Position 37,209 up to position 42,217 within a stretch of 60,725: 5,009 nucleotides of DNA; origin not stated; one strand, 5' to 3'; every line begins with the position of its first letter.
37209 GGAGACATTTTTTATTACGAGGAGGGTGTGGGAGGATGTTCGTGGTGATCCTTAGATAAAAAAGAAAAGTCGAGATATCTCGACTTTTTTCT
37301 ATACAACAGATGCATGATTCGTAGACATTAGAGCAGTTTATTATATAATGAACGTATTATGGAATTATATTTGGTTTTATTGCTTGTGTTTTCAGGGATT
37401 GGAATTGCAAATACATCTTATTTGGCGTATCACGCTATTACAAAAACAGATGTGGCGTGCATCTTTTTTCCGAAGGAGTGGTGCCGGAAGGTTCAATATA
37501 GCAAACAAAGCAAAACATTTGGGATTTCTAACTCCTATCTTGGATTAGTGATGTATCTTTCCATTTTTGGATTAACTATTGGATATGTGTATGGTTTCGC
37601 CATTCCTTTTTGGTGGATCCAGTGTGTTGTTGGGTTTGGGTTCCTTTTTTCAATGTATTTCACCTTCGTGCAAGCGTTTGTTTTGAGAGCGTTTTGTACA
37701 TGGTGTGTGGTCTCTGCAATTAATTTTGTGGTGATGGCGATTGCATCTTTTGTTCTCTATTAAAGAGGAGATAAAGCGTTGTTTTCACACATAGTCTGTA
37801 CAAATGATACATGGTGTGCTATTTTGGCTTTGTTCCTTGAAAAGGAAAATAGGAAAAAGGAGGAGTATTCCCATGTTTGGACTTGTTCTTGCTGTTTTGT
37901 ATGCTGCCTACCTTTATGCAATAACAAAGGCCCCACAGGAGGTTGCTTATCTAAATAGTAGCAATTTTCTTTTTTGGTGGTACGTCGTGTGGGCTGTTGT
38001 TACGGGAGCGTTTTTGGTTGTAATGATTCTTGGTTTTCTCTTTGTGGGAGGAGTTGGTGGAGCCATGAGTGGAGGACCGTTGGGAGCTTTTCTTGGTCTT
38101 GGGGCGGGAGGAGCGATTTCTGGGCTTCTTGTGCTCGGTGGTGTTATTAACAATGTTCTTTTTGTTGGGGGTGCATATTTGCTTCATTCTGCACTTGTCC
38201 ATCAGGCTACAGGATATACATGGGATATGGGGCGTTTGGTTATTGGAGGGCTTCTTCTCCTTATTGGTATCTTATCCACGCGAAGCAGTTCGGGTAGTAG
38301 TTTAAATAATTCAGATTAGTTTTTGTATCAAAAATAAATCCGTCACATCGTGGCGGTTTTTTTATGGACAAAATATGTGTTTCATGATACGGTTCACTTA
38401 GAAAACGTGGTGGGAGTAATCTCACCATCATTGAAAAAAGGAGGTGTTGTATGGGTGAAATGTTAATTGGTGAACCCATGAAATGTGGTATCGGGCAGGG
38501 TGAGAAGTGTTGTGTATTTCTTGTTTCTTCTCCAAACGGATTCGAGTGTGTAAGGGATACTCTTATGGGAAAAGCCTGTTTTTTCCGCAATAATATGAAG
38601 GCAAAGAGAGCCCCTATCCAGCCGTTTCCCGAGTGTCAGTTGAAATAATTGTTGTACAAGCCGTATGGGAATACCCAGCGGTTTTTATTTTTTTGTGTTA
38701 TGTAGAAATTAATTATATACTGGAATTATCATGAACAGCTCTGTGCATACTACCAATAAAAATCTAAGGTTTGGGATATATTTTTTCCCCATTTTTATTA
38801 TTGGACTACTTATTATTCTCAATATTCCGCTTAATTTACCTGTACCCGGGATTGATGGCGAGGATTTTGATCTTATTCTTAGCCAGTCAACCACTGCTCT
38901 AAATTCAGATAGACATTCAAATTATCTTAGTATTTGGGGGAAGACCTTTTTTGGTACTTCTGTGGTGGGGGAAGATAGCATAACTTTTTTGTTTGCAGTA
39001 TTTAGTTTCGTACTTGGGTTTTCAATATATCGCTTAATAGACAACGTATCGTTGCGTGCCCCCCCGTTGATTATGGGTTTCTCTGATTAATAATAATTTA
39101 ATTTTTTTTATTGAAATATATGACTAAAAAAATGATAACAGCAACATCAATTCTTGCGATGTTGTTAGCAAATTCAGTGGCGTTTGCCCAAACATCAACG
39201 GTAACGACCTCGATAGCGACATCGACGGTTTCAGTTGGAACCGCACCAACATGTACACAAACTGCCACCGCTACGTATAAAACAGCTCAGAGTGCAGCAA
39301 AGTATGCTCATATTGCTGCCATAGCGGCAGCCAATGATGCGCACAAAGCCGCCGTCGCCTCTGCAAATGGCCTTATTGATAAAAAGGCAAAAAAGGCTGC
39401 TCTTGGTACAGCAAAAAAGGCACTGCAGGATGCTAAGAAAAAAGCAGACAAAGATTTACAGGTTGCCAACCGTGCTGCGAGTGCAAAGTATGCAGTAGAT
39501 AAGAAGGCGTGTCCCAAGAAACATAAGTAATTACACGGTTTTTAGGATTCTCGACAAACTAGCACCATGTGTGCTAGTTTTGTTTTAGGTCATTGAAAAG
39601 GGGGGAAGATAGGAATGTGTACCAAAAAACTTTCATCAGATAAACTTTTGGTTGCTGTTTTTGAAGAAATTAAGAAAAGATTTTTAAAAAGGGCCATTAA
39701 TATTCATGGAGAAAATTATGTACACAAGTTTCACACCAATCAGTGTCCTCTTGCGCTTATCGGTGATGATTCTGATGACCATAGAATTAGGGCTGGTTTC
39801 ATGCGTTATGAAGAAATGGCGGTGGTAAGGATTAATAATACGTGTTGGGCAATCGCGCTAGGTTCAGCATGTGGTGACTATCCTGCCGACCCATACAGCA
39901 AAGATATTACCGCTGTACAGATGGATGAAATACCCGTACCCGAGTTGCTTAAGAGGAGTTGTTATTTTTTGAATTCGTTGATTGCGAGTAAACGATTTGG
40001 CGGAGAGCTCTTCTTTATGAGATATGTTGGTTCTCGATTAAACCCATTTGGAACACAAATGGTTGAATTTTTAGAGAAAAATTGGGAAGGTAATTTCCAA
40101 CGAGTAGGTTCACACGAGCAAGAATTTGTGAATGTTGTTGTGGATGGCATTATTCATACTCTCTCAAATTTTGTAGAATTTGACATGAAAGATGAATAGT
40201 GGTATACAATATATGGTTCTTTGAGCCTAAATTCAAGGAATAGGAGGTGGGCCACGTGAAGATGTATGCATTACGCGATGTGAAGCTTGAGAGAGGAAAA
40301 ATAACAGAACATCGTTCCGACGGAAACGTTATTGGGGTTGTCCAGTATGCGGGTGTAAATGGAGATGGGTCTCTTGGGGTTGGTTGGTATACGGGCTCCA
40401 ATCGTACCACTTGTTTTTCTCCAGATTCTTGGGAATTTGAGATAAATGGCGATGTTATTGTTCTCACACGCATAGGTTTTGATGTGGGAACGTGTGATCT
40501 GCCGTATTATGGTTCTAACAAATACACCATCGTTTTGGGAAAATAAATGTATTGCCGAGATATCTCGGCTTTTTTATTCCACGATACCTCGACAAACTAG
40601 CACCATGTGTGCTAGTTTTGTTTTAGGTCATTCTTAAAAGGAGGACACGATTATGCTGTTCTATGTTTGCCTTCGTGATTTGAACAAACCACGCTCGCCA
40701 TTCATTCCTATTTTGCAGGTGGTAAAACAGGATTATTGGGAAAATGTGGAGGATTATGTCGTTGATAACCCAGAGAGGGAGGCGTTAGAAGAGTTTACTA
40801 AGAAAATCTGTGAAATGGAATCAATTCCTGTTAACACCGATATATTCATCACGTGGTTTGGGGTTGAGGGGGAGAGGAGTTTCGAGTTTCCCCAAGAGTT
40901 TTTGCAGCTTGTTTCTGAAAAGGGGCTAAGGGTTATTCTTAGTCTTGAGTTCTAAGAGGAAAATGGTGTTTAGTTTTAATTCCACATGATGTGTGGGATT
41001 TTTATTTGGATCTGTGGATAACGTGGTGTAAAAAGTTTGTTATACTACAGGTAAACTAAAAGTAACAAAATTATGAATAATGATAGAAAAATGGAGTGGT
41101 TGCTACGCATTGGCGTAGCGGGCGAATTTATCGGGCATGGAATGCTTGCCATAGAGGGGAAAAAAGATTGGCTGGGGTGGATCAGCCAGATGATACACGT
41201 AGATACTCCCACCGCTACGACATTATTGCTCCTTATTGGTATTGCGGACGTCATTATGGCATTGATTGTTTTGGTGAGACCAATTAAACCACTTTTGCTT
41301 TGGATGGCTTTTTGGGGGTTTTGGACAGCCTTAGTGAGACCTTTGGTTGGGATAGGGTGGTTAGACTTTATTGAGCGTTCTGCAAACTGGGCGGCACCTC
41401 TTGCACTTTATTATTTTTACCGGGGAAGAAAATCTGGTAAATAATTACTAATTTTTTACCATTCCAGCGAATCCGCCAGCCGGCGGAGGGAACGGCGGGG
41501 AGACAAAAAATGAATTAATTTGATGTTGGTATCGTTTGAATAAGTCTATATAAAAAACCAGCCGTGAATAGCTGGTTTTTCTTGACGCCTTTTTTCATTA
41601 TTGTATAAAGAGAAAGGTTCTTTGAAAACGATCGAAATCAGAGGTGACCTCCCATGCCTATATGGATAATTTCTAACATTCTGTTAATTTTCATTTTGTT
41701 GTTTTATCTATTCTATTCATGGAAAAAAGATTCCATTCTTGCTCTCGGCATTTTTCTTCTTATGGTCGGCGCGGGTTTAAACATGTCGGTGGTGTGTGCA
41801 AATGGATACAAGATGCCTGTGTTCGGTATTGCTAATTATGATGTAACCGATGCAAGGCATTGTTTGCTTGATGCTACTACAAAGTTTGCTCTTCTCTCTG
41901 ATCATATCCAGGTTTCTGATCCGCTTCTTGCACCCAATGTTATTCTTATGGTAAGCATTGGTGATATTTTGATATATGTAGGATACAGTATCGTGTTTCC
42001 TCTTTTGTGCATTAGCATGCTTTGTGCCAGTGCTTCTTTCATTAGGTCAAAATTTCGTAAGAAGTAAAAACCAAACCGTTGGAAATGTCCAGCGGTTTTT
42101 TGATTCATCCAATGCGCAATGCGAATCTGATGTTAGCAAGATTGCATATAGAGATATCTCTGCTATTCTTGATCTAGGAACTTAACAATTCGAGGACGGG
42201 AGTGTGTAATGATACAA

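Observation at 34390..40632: Six copies of a conserved palindromic promoter/hairpin-leader module, each in front of an unrelated small ORF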

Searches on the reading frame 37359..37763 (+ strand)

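Call 59: search_protein_families(library=pfam, max_evalue=0.01, proteins=[window:37359-37763:+])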
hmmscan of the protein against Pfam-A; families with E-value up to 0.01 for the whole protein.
window:37359-37763:+ (134 aa): 1 family
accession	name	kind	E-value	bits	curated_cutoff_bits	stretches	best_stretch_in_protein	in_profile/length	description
PF07884.19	VKOR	-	1.8e-19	70.7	27.5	1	7-130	2-133/134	Vitamin K epoxide reductase family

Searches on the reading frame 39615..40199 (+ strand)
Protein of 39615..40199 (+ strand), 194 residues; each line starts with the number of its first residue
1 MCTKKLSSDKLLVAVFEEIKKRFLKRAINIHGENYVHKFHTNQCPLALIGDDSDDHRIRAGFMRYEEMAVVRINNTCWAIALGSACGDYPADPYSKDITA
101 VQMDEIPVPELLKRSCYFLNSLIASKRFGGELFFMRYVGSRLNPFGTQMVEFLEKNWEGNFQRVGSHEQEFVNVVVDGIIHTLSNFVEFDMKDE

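Call 11: search_protein_families(library=pfam, max_evalue=0.01, proteins=[window:39615-40199:+])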
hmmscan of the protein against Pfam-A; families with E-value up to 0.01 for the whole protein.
window:39615-40199:+ (194 aa): 0 families

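Call 53: find_homologous_proteins(query=window:39615-40199:+, max_evalue=0.001)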
Query window:39615-40199:+ (194 aa): 1 proteins with E <= 0.001 among 142 candidates.
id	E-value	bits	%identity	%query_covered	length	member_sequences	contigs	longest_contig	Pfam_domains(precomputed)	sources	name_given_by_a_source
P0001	5.8e-129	445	100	100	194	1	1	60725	-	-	-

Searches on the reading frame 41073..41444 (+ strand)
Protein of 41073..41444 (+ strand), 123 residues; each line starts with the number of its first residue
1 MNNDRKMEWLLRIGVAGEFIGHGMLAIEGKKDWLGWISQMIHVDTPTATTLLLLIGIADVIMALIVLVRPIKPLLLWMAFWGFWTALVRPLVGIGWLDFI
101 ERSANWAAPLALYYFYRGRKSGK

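Call 59: search_protein_families(library=pfam, max_evalue=0.01, proteins=[window:41073-41444:+])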
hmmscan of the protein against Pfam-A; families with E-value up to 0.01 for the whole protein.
window:41073-41444:+ (123 aa): 1 family
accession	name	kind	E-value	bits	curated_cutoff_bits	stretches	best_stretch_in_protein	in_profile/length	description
PF07681.17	DoxX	-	0.0026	18.8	23.6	1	10-67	4-60/85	DoxX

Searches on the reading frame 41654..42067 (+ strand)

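Call 59: search_protein_families(library=pfam, max_evalue=0.01, proteins=[window:41654-42067:+])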
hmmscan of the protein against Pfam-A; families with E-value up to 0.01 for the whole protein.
window:41654-42067:+ (137 aa): 1 family
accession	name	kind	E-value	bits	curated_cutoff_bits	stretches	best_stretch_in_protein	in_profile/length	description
PF17248.7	DUF5317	-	1.5e-13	51.5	25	1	8-114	39-149/151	Family of unknown function (DUF5317)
